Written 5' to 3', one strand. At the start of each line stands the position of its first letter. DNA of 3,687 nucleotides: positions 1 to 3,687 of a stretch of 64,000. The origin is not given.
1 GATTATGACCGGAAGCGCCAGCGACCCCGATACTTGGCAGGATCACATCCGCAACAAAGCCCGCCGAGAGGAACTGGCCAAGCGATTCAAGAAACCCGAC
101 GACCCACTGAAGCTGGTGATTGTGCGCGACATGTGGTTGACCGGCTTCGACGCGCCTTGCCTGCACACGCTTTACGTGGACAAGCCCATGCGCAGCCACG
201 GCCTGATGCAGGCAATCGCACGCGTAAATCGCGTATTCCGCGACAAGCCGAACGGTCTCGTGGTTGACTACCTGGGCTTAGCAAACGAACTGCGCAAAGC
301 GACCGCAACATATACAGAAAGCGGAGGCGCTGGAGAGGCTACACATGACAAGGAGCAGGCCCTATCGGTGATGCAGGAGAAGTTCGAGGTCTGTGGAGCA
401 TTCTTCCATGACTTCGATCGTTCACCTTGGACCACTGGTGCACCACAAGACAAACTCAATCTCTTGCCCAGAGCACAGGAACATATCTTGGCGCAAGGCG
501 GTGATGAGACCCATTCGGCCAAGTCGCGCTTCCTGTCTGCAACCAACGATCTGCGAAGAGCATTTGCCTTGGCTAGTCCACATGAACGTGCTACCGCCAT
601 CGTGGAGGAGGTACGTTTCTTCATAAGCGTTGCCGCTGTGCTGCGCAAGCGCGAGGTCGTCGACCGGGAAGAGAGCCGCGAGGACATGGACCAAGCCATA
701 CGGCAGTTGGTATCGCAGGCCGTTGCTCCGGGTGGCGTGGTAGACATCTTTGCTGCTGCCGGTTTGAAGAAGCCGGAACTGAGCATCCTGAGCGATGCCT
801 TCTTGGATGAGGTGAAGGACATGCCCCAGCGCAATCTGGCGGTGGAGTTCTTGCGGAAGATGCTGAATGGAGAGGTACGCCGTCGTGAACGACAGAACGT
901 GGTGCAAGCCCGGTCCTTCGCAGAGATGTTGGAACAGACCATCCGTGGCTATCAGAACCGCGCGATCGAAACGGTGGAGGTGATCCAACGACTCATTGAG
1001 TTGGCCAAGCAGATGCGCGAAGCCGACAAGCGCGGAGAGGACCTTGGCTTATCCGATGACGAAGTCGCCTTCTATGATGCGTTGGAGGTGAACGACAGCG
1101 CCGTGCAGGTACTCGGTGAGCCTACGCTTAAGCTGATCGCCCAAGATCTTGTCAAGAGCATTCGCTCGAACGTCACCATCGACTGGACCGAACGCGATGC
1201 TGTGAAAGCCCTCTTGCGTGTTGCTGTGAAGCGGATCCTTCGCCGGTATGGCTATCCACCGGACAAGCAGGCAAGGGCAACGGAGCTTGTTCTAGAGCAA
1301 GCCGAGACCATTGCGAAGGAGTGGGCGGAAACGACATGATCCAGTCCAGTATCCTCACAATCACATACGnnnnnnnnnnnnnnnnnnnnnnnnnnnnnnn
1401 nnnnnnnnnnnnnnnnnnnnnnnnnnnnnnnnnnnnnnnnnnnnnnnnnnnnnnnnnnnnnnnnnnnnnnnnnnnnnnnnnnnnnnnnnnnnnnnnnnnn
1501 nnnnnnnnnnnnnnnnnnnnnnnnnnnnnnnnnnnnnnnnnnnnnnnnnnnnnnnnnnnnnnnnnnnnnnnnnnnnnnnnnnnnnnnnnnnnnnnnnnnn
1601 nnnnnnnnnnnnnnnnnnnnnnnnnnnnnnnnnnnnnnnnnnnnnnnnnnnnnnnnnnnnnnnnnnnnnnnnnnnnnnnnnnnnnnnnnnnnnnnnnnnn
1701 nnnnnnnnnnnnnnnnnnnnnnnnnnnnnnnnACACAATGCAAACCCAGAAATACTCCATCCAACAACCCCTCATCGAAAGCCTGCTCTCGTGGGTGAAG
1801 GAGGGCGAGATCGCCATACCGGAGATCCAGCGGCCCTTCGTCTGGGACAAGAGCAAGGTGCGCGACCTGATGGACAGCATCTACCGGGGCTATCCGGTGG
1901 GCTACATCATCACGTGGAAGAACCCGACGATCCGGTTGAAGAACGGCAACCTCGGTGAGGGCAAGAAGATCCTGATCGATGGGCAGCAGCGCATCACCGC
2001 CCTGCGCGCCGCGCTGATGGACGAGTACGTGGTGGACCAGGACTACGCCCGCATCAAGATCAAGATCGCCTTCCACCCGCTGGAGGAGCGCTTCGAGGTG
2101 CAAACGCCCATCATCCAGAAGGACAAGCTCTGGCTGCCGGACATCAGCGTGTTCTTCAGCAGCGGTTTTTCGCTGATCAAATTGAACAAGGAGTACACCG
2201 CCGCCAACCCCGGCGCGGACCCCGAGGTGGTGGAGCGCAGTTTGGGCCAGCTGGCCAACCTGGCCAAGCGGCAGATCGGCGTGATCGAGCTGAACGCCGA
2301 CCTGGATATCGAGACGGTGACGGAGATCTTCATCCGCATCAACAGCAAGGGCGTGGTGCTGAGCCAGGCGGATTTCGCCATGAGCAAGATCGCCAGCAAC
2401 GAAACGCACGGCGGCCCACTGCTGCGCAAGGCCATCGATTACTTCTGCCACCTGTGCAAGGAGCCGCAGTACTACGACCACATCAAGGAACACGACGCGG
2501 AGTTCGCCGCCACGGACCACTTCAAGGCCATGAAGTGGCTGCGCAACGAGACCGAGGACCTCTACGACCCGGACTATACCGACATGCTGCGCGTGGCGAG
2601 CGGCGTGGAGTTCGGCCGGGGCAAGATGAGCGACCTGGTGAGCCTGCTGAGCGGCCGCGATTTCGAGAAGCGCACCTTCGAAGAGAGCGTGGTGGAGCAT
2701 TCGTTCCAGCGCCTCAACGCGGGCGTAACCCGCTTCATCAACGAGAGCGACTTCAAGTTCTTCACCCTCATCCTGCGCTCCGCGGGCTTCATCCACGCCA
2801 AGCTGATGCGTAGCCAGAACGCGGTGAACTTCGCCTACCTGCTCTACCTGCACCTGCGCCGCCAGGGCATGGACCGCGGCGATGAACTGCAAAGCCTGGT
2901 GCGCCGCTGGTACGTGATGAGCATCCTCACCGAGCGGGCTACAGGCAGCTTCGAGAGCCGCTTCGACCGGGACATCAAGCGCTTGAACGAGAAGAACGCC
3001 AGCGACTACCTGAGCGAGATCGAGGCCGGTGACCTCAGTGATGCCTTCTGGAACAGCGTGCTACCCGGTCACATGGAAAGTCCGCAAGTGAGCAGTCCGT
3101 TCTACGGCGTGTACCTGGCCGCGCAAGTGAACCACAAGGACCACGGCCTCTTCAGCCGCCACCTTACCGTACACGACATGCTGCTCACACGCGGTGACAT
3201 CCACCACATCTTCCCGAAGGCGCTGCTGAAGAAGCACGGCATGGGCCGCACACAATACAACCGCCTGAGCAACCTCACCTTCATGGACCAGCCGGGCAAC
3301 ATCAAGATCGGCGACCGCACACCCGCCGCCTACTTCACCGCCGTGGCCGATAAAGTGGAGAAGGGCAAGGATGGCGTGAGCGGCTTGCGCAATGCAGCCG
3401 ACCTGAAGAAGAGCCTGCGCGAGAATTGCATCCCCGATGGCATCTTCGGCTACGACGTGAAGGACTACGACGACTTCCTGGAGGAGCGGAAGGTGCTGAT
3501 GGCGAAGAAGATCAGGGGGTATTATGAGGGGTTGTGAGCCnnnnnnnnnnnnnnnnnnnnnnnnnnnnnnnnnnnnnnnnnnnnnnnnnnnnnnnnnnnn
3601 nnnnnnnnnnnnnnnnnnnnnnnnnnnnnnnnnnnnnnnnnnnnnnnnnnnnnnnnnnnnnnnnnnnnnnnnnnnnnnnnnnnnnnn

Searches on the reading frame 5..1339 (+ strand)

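Call 8: search_protein_families(library=pfam, proteins=[window:5-1339:+], max_evalue=0.001)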
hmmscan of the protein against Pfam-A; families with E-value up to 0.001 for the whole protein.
window:5-1339:+ (444 aa): 2 families
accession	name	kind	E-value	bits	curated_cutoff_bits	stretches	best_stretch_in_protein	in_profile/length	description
PF11867.13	T1RH-like_C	-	6.4e-126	420.6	26.8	1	106-438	1-328/329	Type I restriction enzyme HindI endonuclease subunit-like, C-terminal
PF22679.2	T1R_D3-like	-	9e-24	85.1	27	1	20-89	85-156/158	Type I restriction enzyme subunit R domain 3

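Call 28: search_protein_families(library=padloc, proteins=[window:5-1339:+], max_evalue=0.001)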
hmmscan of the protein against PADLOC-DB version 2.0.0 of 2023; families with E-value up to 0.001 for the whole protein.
window:5-1339:+ (444 aa): 8 families
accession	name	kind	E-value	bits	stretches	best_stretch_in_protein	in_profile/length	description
PDLC03040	REase_I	-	1.4e-132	441.6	1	1-442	591-1027/1029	Type I restriction enzyme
PDLC03048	REase_I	-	4e-19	66.3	1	22-104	600-681/976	Type I restriction enzyme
PDLC03044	REase_I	-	4.9e-18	62.5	1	21-121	617-716/1034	Type I restriction enzyme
PDLC03041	REase_I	-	3.3e-16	56.5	1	31-105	672-746/1099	Type I restriction enzyme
PDLC03046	REase_I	-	1.9e-12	44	1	17-89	658-728/1025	Type I restriction enzyme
PDLC03045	REase_I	-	8.5e-10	35.2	1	29-89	621-683/995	Type I restriction enzyme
PDLC04934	PDC-S15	-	4.7e-09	33.8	1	350-435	325-410/416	-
PDLC04927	PDC-S15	-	1.2e-05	22.4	1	299-439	282-415/422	-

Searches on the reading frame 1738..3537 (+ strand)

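Call 8: search_protein_families(library=pfam, proteins=[window:1738-3537:+], max_evalue=0.001)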
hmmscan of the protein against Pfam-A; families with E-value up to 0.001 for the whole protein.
window:1738-3537:+ (599 aa): 1 family
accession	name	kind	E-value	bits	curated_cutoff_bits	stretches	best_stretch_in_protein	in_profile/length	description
PF03235.19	GmrSD_N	-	5.3e-32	112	33.2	1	14-217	2-197/199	GmrSD restriction endonuclease, N-terminal domain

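Call 28: search_protein_families(library=padloc, proteins=[window:1738-3537:+], max_evalue=0.001)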
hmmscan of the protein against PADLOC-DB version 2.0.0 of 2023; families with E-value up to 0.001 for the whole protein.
window:1738-3537:+ (599 aa): 15 families
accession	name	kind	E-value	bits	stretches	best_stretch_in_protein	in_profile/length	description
PDLC04151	HEC-05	-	1.7e-30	104.3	3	11-61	26-76/600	-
PDLC04709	PDC-M55C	-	3.4e-18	63.6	1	12-213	16-233/554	-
PDLC04150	HEC-05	-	1.3e-17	61.9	1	13-61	10-58/583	-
PDLC04152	HEC-05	-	3.9e-10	36.9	1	26-64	21-63/566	-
PDLC04153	HEC-05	-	3.9e-09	33.3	1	15-61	11-57/621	-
PDLC04157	HEC-06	-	5.1e-08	30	1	13-97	11-96/558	-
PDLC03877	NsnA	-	6.3e-08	30.3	1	8-210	48-192/385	-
PDLC02695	Orf5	-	2.9e-06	23.9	0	22-89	17-91/601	Orf5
PDLC02686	Orf5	-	9.9e-06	22.3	0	24-92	20-92/566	Orf5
PDLC02700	Orf5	-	8.1e-05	19.5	0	24-96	11-86/555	Orf5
PDLC04156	HEC-06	-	0.00016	18.4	1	24-90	20-85/562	-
PDLC02792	SspE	-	0.00019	17.9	0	25-53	24-52/771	SspE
PDLC04155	HEC-06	-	0.00031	17.4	1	17-89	13-83/562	-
PDLC02693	Orf5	-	0.00035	17.7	0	26-91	10-78/543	Orf5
PDLC02690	Orf5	-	0.00047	17.1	1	26-91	11-74/531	Orf5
